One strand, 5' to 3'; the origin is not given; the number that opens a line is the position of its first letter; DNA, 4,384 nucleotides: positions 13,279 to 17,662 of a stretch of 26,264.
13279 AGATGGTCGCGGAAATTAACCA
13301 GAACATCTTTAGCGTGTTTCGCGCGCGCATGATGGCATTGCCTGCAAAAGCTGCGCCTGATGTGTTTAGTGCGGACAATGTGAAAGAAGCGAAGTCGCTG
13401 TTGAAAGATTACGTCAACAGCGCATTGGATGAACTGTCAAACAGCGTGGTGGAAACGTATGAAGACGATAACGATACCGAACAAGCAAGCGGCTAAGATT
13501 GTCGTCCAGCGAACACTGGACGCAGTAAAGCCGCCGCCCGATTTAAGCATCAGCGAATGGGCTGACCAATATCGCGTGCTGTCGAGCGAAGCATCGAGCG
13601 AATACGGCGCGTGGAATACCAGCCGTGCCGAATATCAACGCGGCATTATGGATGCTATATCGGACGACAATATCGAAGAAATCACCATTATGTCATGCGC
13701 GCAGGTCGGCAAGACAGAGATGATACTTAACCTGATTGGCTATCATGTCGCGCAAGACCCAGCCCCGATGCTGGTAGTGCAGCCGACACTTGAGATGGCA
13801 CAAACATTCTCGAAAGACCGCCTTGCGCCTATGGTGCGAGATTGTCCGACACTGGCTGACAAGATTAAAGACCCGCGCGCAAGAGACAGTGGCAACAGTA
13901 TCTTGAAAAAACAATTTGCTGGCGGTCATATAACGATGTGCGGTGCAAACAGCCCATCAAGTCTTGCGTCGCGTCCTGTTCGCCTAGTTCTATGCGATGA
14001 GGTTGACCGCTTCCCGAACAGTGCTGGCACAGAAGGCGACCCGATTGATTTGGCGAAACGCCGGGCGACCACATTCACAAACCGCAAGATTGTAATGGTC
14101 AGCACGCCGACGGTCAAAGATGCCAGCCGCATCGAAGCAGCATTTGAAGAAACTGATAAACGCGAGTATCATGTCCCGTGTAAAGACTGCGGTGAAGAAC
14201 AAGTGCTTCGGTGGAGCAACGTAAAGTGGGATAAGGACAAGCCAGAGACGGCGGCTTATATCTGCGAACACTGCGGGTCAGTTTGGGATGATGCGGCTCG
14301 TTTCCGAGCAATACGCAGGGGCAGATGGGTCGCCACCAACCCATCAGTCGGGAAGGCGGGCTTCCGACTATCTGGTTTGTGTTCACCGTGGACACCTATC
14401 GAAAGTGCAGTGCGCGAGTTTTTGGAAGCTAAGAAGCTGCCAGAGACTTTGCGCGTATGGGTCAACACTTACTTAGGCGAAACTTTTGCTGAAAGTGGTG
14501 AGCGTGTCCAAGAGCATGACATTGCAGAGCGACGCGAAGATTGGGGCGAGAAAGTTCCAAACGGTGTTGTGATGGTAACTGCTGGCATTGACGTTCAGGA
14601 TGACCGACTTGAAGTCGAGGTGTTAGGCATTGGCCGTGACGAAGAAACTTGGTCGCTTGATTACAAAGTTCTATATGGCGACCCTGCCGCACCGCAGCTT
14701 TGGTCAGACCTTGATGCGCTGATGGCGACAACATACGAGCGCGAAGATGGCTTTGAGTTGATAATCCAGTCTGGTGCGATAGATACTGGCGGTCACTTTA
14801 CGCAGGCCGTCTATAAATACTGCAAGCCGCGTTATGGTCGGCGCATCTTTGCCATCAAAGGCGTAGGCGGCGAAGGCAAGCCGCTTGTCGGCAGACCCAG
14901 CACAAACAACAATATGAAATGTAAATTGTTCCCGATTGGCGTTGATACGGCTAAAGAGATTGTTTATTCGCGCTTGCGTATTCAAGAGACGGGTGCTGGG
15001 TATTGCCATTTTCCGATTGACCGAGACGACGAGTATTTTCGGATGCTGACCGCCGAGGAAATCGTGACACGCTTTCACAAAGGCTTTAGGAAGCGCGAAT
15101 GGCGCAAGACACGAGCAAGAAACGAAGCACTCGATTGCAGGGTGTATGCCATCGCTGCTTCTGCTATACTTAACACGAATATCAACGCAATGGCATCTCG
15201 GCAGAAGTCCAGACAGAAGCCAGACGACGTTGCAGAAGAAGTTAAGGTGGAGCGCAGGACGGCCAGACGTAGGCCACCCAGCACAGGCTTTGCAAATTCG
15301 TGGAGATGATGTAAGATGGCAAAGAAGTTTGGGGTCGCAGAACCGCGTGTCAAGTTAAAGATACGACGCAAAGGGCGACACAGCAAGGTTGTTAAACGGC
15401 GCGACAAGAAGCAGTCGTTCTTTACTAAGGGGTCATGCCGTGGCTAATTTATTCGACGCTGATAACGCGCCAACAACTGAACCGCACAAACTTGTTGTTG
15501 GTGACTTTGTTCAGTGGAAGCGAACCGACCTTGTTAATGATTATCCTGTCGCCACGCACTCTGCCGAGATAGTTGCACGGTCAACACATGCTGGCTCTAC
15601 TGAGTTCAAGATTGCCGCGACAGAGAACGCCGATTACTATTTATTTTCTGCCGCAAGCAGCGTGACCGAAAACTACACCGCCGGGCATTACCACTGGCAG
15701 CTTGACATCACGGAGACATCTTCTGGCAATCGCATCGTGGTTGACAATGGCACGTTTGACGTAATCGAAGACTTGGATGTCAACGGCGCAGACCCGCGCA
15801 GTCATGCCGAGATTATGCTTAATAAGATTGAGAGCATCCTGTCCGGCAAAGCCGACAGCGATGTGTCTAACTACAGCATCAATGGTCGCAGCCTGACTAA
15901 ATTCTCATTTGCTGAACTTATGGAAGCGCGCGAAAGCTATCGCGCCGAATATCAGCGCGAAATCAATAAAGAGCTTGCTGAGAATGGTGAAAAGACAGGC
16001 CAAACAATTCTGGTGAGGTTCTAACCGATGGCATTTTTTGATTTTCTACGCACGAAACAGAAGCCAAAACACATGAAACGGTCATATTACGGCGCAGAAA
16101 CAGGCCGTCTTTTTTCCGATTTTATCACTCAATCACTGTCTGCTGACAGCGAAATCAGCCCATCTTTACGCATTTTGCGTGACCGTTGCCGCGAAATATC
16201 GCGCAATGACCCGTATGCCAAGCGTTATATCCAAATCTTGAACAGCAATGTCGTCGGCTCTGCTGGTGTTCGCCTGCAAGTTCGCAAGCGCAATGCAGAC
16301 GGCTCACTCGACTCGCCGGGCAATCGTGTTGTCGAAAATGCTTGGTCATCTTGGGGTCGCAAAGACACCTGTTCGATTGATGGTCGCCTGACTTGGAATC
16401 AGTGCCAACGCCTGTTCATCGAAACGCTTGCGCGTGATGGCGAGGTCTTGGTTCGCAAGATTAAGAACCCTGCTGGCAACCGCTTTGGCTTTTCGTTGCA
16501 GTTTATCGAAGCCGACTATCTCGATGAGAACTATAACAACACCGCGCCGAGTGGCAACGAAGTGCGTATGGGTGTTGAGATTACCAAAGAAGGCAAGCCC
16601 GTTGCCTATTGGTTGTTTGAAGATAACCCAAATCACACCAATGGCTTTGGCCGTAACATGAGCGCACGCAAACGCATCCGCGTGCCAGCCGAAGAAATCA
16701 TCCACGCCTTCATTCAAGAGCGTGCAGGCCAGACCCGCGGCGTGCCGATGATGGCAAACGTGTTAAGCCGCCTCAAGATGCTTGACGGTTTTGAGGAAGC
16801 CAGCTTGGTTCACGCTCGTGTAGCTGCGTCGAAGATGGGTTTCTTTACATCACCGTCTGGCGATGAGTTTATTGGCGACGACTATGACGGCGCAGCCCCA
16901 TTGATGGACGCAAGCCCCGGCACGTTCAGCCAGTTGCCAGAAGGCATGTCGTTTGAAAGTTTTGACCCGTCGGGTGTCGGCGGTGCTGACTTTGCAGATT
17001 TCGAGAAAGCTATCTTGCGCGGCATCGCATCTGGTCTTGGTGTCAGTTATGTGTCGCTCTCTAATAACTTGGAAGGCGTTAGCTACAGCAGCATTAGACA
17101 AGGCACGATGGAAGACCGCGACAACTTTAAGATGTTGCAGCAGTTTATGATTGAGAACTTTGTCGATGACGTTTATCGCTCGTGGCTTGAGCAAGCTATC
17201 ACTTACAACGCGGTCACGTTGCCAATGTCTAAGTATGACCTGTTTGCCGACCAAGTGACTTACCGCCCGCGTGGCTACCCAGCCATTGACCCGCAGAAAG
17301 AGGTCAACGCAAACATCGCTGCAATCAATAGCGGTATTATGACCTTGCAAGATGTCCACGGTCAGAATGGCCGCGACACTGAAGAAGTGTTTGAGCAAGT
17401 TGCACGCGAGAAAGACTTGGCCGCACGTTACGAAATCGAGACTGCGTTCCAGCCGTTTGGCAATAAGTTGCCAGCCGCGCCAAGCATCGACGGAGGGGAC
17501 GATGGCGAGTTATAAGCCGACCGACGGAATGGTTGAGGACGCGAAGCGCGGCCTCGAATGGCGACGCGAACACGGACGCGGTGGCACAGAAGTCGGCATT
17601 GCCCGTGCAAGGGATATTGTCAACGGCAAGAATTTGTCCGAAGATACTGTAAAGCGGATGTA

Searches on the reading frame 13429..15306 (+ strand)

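Call 60: search_protein_families(library=phrogs, proteins=[window:13429-15306:+], max_evalue=0.00001)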
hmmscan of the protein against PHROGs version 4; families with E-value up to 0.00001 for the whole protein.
window:13429-15306:+ (626 aa): 11 families
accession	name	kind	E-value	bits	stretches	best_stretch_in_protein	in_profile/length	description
phrog_15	-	head and packaging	4e-261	871.2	1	10-625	326-977/1330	terminase large subunit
phrog_21311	-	head and packaging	1.2e-52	179.9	1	118-309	1-198/218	terminase large subunit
phrog_16406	-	unknown function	1.8e-47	163.3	1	230-586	2-390/601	-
phrog_675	-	head and packaging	3.8e-40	138.7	1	65-390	44-368/576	terminase large subunit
phrog_3028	-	unknown function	1.2e-39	137.3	1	429-599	2-180/203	-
phrog_15657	-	unknown function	3.1e-32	113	1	309-511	28-230/230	-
phrog_3925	-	head and packaging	7.5e-24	85.1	1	27-142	28-141/150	terminase large subunit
phrog_4145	-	head and packaging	6.1e-21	75.7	1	23-214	12-202/209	terminase large subunit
phrog_23163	-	unknown function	8e-10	39.5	1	18-142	3-127/130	-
phrog_2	-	head and packaging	1e-09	38.8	1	9-306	191-459/807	terminase large subunit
phrog_22352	-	unknown function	9.2e-08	32.9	1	472-523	8-59/70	-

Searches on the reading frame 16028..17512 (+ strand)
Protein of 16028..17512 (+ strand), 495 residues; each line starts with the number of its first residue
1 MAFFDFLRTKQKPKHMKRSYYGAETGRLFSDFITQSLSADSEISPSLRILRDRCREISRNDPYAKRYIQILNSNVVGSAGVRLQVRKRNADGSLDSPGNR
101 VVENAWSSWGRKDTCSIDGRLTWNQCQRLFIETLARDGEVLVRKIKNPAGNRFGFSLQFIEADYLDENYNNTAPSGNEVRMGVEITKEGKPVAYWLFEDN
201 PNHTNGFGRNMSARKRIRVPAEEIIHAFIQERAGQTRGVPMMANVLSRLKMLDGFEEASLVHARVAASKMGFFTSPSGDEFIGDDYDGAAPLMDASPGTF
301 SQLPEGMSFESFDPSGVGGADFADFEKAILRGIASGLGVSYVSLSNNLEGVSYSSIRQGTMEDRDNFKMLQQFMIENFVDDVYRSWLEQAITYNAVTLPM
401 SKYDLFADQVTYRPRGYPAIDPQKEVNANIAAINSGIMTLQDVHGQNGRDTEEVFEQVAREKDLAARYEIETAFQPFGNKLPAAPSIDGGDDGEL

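Call 60: search_protein_families(library=phrogs, proteins=[window:16028-17512:+], max_evalue=0.00001)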
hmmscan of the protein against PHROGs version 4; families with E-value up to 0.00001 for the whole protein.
window:16028-17512:+ (495 aa): 3 families
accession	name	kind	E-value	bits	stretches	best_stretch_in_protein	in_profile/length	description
phrog_21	-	head and packaging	2.2e-101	341.5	1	11-476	33-508/1362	portal protein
phrog_537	-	head and packaging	5.9e-42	144.4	1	294-466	27-200/233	portal protein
phrog_33813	-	unknown function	1e-11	45.9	1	6-112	19-126/160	-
